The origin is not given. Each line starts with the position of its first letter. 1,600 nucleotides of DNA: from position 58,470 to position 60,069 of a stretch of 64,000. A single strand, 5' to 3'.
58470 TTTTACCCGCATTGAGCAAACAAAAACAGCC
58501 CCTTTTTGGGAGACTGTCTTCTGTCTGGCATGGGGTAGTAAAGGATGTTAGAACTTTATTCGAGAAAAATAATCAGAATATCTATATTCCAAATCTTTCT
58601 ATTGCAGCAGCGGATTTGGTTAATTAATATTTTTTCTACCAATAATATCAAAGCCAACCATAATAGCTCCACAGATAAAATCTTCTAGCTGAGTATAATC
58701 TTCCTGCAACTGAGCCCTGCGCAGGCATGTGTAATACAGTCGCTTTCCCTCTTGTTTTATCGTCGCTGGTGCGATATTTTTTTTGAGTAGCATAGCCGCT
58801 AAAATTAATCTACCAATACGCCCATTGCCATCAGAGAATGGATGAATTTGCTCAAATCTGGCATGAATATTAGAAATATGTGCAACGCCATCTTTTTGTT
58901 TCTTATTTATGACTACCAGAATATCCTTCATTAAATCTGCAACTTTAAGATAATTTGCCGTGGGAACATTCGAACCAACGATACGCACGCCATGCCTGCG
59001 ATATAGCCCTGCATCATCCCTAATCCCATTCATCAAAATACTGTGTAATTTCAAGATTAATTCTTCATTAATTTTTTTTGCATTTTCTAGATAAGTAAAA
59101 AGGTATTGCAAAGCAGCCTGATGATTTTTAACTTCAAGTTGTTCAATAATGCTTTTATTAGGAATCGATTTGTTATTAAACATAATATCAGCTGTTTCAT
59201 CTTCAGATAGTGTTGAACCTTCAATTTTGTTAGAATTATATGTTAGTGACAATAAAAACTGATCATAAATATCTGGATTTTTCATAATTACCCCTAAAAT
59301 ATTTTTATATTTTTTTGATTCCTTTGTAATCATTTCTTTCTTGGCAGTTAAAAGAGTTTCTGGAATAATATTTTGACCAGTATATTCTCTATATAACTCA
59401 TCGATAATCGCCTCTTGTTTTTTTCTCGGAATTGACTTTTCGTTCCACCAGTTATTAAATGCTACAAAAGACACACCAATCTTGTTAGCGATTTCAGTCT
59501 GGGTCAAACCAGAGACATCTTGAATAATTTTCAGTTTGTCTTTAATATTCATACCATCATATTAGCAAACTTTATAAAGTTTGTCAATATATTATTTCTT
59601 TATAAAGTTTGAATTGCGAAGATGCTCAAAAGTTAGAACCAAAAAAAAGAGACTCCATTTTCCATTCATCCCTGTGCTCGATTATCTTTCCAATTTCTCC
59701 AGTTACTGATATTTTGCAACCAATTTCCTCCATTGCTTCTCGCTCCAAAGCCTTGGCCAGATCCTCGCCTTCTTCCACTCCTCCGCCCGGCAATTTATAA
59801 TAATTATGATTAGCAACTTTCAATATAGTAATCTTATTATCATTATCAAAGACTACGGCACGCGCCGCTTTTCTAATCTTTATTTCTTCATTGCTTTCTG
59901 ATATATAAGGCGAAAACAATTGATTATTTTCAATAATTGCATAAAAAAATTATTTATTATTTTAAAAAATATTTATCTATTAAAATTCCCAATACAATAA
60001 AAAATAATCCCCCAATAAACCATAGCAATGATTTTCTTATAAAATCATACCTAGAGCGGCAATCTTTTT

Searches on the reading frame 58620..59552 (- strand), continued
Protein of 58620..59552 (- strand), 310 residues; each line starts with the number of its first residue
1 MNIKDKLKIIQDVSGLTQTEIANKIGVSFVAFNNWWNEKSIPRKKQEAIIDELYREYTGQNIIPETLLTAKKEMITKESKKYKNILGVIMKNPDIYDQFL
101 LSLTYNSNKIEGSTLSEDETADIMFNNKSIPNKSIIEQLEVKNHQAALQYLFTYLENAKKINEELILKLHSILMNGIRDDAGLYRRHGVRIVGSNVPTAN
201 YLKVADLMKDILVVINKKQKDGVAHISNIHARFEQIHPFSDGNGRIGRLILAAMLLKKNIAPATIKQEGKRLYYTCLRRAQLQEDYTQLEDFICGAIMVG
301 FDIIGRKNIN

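Call 77: search_dna_similar(query=window:58620-59552:-, collection=plasmids, mode=protein, max_rows=15)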
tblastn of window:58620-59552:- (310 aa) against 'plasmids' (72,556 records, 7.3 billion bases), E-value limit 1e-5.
Records with a match: 733; places in all: 767; records where one place covers at least 80% of the query: 2.
Best place of each record, by identity: <60% 733.
By first word of the organism name: Listeria 100; Helicobacter 86; Piscirickettsia 78; Rhizobium 46; Agrobacterium 42; Phaeobacter 30; Clostridium 18; Campylobacter 16; Sinorhizobium 14; Azospirillum 12; and 126 more.
By predicted mobility (MOB-suite, as given by PLSDB): non-mobilizable 429; mobilizable 171; conjugative 133.
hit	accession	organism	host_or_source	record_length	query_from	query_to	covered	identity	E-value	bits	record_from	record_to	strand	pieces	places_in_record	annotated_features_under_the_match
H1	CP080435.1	Sphingomonas sp. DS-9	-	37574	43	301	84%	30.7%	5e-26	115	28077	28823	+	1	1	none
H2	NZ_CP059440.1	Campylobacter fetus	bovine,preputial wash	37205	86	308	72%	34.5%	7e-27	117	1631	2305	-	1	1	Fic family protein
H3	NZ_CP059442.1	Campylobacter fetus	bovine,preputial wash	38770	86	308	72%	34.5%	7e-27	117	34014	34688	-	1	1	Fic family protein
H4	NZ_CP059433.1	Campylobacter fetus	bovine,vaginal mucus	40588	86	308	72%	34.5%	7e-27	117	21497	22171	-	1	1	Fic family protein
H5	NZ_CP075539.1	Campylobacter fetus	Bovine,Cell culture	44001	86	308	72%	34.5%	7e-27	117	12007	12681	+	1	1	Fic family protein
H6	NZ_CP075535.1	Campylobacter fetus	Bovine,Cell culture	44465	86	308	72%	34.5%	7e-27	117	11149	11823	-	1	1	Fic family protein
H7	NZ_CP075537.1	Campylobacter fetus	Bovine,Cell culture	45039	86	308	72%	34.5%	7e-27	117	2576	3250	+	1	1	Fic family protein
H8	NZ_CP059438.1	Campylobacter fetus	bovine,reproductive tract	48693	86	308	72%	34.5%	7e-27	117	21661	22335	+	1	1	Fic family protein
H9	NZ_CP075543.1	Campylobacter fetus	Bovine,Cell culture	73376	86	308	72%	34.5%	7e-27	117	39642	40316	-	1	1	Fic family protein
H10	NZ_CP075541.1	Campylobacter fetus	Bovine,Cell culture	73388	86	308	72%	34.5%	7e-27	117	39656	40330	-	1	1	Fic family protein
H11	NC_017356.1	Helicobacter pylori Sat464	Homo sapiens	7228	58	286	74%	33.5%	5e-20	98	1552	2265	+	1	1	Fic family protein | replication initiation protein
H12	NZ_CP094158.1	Helicobacter pylori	Homo sapiens,gastric biopsy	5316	69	286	70%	34.5%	2e-19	96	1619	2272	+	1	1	Fic family protein | replication initiation protein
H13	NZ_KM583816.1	Helicobacter pylori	Human gastric biopsy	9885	69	286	70%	34.4%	2e-20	99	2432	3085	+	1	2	Fic family protein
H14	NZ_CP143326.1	Cetobacterium somerae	intestine of Yellow Catfish,pure culture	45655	97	306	68%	35.5%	1e-22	105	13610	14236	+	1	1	Fic family protein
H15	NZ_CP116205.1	Bacillus paranthracis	rice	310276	97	293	64%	37.3%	2e-26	116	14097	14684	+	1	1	Fic family protein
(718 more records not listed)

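Call 78: search_dna_similar(query=window:58620-59552:-, collection=phages, mode=protein, max_rows=10)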
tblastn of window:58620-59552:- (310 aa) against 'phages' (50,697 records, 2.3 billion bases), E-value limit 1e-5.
Records with a match: 67; places in all: 67; records where one place covers at least 80% of the query: 1.
Best place of each record, by identity: <60% 67.
By first word of the organism name: Streptococcus 35; Gordonia 10; Bacteriophage 7; Yersinia 5; Salmonella 4; Listeria 2; Helicobacter 2; phage 1; Clostridioides 1.
By host as written in the record: - 9; Gordonia terrae 3612 7; Yersinia pestis EV76-CN 4; Streptococcus marmotae HTS5 2; Listeria monocytogenes 2; Streptococcus pyogenes MGAS315 2; Salmonella enterica subsp. enterica serovar Typhi Ty054 2; Salmonella enterica 2; and 37 more.
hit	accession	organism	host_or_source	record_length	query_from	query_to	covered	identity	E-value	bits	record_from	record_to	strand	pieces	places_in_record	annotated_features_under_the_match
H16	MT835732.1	Bacteriophage sp.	human fecal samples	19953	7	286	90%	30.2%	2e-22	103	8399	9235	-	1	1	record has no annotation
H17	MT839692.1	Bacteriophage sp.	human fecal samples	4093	95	286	62%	37.1%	5e-24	107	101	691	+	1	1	record has no annotation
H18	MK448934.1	Streptococcus phage Javan422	Streptococcus porci DSM_23759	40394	97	294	64%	34.2%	6e-27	116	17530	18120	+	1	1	Huntingtin interacting protein E-like protein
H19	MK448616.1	Streptococcus satellite phage Javan729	Streptococcus pneumoniae A45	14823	56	277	72%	30.3%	4e-20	96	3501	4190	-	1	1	hypothetical protein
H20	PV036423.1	phage NatCom_17901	human feces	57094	95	286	62%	35.0%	2e-18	91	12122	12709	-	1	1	hypothetical protein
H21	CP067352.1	Clostridioides phage ES-S-0173-01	Clostridioides sp. ES-S-0173-01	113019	78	293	70%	29.9%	6e-13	75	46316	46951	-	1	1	record has no annotation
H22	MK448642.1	Streptococcus satellite phage Javan754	Streptococcus pneumoniae 19F/2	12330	94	293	65%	31.3%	1e-19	95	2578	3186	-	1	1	hypothetical protein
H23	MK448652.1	Streptococcus satellite phage Javan763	Streptococcus pneumoniae 15C/2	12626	94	293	65%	31.3%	1e-19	95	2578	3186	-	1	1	hypothetical protein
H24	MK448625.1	Streptococcus satellite phage Javan738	Streptococcus pneumoniae 35F/2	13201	94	293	65%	31.3%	1e-19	95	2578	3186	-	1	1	hypothetical protein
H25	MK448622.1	Streptococcus satellite phage Javan735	Streptococcus pneumoniae 34/4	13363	94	293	65%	31.3%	1e-19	95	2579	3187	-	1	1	hypothetical protein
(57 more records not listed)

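Call 79: get_annotated_region(hit=H16, flank=600)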
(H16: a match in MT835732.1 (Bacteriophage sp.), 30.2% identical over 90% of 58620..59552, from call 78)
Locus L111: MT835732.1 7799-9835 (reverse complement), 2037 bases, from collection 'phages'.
description: UNVERIFIED: Bacteriophage sp. clone scaffold_560 genomic sequence.
organism: Bacteriophage sp. (NCBI taxid 38018)
taxonomy: Viruses
host: -; source: human fecal samples; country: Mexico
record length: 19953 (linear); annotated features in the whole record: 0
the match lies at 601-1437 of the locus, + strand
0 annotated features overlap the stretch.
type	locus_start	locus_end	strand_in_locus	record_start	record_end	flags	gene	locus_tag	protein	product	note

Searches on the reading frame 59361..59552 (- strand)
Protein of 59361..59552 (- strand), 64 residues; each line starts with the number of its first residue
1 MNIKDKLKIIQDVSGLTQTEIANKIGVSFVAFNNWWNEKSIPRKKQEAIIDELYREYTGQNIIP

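Call 44: search_solved_structures(query=A2, max_evalue=1, show_alignments=3)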
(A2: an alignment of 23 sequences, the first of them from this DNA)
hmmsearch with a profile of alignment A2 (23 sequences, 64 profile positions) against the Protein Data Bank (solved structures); distinct sequences matched with E-value up to 1: 38.
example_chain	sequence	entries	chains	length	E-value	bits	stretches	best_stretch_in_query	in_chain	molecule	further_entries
2kpj_A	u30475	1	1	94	7.1e-06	29.3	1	5-50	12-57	SOS-response transcriptional repressor, LexA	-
8tac_A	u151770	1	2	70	8.1e-05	25.9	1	11-53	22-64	DBP48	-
9k3w_A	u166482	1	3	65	0.0035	20.7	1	4-43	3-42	Transcriptional regulator, PbsX family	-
1sq8_A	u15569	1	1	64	0.0093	19.3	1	9-41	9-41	dh434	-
9sf2_A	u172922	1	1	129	0.023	18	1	6-45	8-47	Transcriptional regulator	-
4z5h_A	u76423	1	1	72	0.032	17.6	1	5-36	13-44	Antitoxin HipB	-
2ppx_A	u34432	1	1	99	0.041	17.2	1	6-48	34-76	Uncharacterized protein Atu1735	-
1utx_A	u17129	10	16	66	0.042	17.2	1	3-49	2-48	CYLR2 | cytolysin regulator 2 | PUTATIVE TRANSCRIPTION REGULATOR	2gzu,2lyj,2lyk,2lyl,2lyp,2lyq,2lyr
2xiu_A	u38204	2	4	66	0.043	17.2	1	3-49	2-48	CYLR2 | CYLR2 SYNONYM CYTOLYSIN REPRESSOR 2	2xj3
4yg4_A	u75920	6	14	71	0.044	17.2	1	5-36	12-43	Antitoxin HipB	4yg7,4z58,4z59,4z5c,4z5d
4yg1_A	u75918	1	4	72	0.044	17.1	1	5-36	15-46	Antitoxin HipB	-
2wiu_B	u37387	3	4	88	0.062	16.7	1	5-35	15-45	HTH-TYPE TRANSCRIPTIONAL REGULATOR HIPB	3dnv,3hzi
2l49_A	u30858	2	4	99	0.062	16.7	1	2-47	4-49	C protein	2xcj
5k98_B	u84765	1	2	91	0.066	16.6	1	5-35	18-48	Antitoxin HipB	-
2r63_A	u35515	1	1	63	0.078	16.3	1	14-41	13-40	REPRESSOR PROTEIN FROM BACTERIOPHAGE 434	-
1adr_A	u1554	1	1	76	0.082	16.3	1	5-45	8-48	P22 C2 REPRESSOR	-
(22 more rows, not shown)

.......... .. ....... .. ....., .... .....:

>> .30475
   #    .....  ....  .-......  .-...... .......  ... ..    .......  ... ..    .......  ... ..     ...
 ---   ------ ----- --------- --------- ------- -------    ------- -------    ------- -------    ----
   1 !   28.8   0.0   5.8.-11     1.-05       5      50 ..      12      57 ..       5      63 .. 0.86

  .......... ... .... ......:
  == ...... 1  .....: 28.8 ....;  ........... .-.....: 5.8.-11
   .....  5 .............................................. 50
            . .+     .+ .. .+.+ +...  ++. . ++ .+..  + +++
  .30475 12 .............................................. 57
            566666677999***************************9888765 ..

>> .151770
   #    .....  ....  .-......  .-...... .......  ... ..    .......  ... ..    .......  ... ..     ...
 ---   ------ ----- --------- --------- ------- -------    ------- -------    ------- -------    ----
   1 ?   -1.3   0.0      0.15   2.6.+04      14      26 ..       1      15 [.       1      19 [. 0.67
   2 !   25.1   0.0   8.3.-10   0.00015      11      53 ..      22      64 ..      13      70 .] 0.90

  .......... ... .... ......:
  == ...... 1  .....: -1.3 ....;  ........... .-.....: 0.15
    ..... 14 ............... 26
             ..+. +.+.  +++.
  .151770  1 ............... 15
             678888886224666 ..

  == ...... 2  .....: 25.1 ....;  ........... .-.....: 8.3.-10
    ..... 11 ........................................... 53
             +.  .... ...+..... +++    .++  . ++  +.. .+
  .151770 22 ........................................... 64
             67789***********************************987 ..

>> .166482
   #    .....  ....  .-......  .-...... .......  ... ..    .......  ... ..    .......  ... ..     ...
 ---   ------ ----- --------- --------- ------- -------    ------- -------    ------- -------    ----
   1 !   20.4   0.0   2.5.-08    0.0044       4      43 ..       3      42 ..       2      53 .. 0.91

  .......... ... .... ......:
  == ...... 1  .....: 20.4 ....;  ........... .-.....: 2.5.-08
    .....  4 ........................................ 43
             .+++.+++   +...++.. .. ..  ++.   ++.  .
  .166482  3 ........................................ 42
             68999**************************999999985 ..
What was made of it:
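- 59379..59552 (-): Coding region of the N-terminal HTH domain (residues 1-58; helices 3-14, 18-25, 29-36, 44-58). The family profile hits XRE-type solved structures: 2kpj E 7e-6, a PbsX-family regulator, 434 repressor, HipB, P22 C2 (call 44).
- On XRE / Cro-C1-type HTH (Pfam HTH_3, PF01381): The profile hits solved XRE-type HTH proteins: 2kpj E 7e-6, 9k3w (PbsX family), 434 repressor, HipB, P22 C2 (call 44).
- Closest known: Phage 434 / P22 / lambda-type Cro-CI repressors with tandem operators. Same: The HTH fold class is the same: profile hits to 434 repressor, P22 C2, a PbsX-family regulator and HipB (call 44).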

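Call 45: search_protein_families(library=pfam, alignment_id=A2, max_evalue=0.1)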
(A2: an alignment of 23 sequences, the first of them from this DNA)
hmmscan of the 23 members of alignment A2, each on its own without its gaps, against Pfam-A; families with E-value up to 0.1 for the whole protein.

A. member 1, seq(64 aa): 4 families
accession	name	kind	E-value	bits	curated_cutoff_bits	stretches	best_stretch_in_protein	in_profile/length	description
PF13412.12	HTH_24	-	0.0041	17.1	21.9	1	7-28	9-30/48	Winged helix-turn-helix DNA-binding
PF13384.12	HTH_23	-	0.0042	17.3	24.6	1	3-40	4-45/50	Homeodomain-like domain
PF01381.28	HTH_3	-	0.047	14.2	23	1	15-43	9-37/55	Helix-turn-helix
PF13518.12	HTH_28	-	0.099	13.2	25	0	6-36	2-33/52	Helix-turn-helix domain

B. families by the number of members that match (of 23 scanned): 32 families (the first 25 are shown)
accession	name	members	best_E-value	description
PF01381.28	HTH_3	22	3.4e-10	Helix-turn-helix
PF13384.12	HTH_23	21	7.6e-06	Homeodomain-like domain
PF13412.12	HTH_24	19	0.0003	Winged helix-turn-helix DNA-binding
PF13560.12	HTH_31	16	4.4e-07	Helix-turn-helix domain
PF15943.11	YdaS_toxin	14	0.0014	Bacterial toxin YdaS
PF13518.12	HTH_28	13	0.012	Helix-turn-helix domain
PF13443.12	HTH_26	10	0.0061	Cro/C1-type HTH DNA-binding domain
PF12844.13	HTH_19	9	0.00095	Helix-turn-helix domain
PF14549.12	P22_Cro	6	0.0053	DNA-binding transcriptional regulator Cro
PF18284.7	DNA_meth_N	6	0.011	DNA methylase N-terminal domain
PF04218.19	CENP-B_N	5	0.0091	CENP-B N-terminal DNA-binding domain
PF15731.11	MqsA_antitoxin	4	0.006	Antitoxin component of bacterial toxin-antitoxin system, MqsA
PF12802.13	MarR_2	4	0.021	MarR family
PF08279.18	HTH_11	3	0.0072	HTH domain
PF13545.12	HTH_Crp_2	3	0.018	Crp-like helix-turn-helix domain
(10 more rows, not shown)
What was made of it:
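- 59379..59552 (-): HTH_3 matches 22 of 23 family members (call 45).
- On XRE / Cro-C1-type HTH (Pfam HTH_3, PF01381): 14.2 bits against a cut-off of 23, E 0.047 for residues 15-43 (call 45). HTH_3 matches 22 of 23 aligned N-terminal domains, best E 3.4e-10 (call 45).
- The window protein's own HTH_3 score is below the Pfam cut-off (call 45).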

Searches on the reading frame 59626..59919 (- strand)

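Call 4: search_protein_families(library=pfam, proteins=[window:59626-59919:-], max_evalue=0.01)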
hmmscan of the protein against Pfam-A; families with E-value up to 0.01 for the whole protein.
window:59626-59919:- (97 aa): 1 family
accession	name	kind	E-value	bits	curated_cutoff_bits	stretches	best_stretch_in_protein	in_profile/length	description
PF00293.34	NUDIX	-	5.6e-12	46.3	21.1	1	16-88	3-74/134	NUDIX domain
